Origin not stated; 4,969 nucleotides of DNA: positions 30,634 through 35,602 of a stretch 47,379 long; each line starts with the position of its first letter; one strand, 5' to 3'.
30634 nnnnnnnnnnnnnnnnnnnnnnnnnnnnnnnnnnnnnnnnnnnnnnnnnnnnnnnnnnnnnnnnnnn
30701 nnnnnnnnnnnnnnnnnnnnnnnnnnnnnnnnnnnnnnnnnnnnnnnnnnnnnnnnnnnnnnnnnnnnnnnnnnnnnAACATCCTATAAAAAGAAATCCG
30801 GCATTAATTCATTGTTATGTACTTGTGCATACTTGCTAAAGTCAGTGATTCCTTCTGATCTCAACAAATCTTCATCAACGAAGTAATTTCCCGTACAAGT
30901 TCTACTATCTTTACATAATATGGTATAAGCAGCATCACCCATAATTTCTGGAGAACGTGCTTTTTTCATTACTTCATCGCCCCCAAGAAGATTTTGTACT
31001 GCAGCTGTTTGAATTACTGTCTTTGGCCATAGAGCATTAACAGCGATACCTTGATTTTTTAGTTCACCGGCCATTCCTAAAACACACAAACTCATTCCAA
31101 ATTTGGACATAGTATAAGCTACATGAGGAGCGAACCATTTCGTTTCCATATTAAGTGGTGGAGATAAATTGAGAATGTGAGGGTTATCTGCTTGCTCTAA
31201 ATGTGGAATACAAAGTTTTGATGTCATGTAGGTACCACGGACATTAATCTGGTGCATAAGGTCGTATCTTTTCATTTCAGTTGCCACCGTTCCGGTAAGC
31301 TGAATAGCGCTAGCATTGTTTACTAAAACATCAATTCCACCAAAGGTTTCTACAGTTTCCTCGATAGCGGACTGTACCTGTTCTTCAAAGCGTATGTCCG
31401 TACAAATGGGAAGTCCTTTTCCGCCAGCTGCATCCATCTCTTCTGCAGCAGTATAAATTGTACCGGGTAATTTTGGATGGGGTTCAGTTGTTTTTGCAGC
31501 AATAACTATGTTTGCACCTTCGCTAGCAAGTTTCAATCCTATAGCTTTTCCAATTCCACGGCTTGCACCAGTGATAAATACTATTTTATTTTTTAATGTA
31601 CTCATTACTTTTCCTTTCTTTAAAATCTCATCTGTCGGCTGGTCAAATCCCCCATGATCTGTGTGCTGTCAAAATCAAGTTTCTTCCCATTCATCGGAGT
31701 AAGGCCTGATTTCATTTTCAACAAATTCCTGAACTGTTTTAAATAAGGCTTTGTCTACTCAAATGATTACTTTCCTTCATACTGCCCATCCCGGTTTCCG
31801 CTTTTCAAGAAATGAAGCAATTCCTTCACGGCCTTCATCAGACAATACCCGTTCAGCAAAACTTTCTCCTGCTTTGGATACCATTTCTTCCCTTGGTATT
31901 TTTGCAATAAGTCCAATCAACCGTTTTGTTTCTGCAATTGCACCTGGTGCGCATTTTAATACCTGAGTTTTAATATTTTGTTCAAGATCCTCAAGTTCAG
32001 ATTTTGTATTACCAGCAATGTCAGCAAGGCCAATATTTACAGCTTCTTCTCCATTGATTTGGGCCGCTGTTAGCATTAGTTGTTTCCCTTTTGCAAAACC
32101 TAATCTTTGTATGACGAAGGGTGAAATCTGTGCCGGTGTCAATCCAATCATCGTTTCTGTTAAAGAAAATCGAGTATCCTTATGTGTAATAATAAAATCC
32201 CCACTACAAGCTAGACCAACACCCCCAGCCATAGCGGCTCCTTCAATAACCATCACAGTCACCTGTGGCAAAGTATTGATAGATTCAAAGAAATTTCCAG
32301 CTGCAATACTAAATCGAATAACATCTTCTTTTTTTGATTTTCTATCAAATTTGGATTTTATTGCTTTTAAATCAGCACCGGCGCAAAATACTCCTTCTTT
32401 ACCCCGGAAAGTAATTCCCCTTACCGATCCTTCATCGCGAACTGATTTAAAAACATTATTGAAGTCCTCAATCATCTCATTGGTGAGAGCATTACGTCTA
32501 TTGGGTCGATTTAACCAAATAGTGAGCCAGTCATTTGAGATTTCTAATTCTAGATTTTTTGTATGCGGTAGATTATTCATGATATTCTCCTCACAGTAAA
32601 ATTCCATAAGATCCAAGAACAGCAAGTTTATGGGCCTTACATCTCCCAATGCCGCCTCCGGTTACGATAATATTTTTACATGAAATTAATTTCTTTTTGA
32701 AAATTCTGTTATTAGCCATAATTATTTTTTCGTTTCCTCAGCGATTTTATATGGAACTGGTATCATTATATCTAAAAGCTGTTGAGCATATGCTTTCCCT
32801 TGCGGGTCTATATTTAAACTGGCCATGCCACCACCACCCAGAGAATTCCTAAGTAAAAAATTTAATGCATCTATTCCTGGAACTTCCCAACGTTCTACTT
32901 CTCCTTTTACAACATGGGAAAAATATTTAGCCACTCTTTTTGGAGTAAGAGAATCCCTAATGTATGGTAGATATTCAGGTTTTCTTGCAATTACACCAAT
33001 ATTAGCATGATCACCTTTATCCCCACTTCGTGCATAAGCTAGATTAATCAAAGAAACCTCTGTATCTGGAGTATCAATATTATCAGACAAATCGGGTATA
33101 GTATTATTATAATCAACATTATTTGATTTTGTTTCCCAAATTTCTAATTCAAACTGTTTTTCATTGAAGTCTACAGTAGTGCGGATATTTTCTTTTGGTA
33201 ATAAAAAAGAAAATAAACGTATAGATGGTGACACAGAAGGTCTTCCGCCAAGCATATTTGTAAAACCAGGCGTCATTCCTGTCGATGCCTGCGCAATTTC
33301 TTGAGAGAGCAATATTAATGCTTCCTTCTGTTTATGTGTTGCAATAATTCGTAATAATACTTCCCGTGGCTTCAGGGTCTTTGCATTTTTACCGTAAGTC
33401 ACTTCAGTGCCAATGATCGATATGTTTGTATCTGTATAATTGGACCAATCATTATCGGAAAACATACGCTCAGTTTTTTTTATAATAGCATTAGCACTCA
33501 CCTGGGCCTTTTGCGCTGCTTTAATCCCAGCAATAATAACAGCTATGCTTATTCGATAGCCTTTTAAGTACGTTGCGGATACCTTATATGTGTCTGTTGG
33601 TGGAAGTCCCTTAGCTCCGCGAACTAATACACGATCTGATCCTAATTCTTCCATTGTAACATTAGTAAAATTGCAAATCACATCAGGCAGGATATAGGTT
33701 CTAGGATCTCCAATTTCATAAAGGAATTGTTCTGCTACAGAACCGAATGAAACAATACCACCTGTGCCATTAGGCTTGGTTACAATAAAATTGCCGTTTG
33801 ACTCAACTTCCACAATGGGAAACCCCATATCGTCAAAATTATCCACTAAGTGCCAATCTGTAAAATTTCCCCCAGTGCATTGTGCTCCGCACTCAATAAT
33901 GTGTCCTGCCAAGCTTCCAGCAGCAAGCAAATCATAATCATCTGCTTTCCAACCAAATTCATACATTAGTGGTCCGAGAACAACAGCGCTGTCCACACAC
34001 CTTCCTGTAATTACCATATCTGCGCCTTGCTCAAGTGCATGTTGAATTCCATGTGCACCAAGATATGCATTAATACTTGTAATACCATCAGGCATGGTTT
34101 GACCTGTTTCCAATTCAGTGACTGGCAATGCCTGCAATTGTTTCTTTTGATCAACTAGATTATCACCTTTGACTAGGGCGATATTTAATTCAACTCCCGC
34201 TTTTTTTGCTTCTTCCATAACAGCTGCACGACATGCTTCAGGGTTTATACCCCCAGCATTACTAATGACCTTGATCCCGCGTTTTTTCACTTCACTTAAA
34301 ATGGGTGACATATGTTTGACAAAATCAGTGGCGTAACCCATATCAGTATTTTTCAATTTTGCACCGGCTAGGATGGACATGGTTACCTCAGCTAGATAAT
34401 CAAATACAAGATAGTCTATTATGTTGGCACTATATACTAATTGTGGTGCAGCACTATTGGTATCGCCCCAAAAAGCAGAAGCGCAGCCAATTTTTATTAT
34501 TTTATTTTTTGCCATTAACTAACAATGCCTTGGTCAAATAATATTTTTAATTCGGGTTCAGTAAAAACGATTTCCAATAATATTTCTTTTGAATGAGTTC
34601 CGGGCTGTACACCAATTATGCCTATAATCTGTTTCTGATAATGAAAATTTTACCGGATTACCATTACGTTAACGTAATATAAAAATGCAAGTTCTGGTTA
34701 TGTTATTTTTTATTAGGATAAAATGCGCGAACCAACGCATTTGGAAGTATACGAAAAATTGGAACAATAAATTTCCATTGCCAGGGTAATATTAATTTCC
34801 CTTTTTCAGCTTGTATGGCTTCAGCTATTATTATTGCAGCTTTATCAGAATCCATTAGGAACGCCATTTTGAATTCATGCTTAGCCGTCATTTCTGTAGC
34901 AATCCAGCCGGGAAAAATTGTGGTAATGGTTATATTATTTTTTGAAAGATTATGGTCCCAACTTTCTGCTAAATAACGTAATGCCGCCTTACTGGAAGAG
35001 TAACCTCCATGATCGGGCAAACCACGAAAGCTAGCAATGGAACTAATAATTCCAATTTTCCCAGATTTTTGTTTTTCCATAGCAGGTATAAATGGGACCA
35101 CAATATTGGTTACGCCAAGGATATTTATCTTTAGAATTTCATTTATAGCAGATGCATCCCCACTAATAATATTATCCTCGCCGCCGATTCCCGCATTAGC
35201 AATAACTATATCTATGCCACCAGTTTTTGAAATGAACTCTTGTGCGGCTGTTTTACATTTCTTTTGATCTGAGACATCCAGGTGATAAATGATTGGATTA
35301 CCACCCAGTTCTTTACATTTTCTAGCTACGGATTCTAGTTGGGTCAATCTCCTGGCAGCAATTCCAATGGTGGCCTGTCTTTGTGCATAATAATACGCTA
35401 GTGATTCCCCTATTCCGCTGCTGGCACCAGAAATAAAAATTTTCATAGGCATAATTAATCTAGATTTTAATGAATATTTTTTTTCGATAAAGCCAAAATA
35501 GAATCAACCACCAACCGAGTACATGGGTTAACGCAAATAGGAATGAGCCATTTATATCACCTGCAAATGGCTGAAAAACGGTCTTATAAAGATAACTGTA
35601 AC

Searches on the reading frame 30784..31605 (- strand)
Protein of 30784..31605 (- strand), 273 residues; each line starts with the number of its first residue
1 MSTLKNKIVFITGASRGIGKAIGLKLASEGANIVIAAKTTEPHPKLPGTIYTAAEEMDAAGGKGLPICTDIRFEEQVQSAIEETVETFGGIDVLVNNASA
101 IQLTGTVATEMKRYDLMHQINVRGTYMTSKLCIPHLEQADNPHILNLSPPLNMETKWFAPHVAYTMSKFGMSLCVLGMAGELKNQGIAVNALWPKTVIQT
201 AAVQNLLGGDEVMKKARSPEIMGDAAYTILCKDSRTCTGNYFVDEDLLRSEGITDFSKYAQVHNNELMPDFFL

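Call 59: search_protein_families(library=pfam, proteins=[window:30784-31605:-], max_evalue=0.00001)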
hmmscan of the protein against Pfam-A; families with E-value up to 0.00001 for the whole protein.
window:30784-31605:- (273 aa): 2 families
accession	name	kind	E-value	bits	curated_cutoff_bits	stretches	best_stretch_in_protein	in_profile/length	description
PF00106.31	adh_short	-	6.4e-32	111.1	26.6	1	7-205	1-189/195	short chain dehydrogenase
PF13561.12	adh_short_C2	-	2.4e-28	99.7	27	1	13-225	1-203/236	Enoyl-(Acyl carrier protein) reductase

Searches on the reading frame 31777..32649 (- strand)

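Call 60: search_protein_families(library=pfam, proteins=[window:31777-32649:-], max_evalue=0.00001)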
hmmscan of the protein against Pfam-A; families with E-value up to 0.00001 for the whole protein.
window:31777-32649:- (290 aa): 2 families
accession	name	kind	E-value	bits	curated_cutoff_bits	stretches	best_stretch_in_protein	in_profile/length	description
PF00378.25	ECH_1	-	4.2e-41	141.4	27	1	41-288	6-248/251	Enoyl-CoA hydratase/isomerase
PF16113.10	ECH_2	-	4.2e-34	119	27.2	1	43-232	3-190/335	Enoyl-CoA hydratase/isomerase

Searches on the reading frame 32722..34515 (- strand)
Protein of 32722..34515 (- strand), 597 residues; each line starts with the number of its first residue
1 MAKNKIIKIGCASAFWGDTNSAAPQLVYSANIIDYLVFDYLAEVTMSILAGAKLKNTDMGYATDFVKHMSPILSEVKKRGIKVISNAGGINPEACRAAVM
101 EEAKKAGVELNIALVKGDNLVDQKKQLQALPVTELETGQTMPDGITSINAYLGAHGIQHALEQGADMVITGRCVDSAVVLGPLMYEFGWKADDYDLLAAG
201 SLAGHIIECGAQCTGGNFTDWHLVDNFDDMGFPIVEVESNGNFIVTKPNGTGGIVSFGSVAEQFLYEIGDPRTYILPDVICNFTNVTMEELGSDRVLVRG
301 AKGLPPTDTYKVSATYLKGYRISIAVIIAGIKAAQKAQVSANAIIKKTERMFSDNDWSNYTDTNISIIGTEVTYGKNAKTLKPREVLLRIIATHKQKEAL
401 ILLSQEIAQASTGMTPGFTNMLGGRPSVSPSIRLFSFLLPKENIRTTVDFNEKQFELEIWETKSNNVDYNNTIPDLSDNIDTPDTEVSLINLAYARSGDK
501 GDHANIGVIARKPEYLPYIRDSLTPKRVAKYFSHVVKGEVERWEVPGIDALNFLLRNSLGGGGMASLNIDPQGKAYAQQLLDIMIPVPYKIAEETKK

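Call 60: search_protein_families(library=pfam, proteins=[window:32722-34515:-], max_evalue=0.00001)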
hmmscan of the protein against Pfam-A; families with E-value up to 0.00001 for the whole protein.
window:32722-34515:- (597 aa): 2 families
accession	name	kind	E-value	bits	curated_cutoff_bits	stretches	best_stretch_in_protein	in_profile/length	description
PF07287.17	AtuA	-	1.1e-146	489.6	22.8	1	7-449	1-436/437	Acyclic terpene utilisation family protein AtuA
PF23544.1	AtuA_ferredoxin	-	1.2e-30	106.5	27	1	488-585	2-112/113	AtuA ferredoxin-like domain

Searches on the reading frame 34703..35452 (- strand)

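Call 60: search_protein_families(library=pfam, proteins=[window:34703-35452:-], max_evalue=0.00001)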
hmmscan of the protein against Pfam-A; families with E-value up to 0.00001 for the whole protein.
window:34703-35452:- (249 aa): 3 families
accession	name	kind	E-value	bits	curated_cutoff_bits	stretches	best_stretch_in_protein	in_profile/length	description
PF00106.31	adh_short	-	1.1e-43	149.5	26.6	1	5-192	3-190/195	short chain dehydrogenase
PF13561.12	adh_short_C2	-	3.2e-32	112.4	27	1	9-201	1-193/236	Enoyl-(Acyl carrier protein) reductase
PF08659.16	KR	-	9.6e-09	35.8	22.6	1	6-167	4-165/180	KR domain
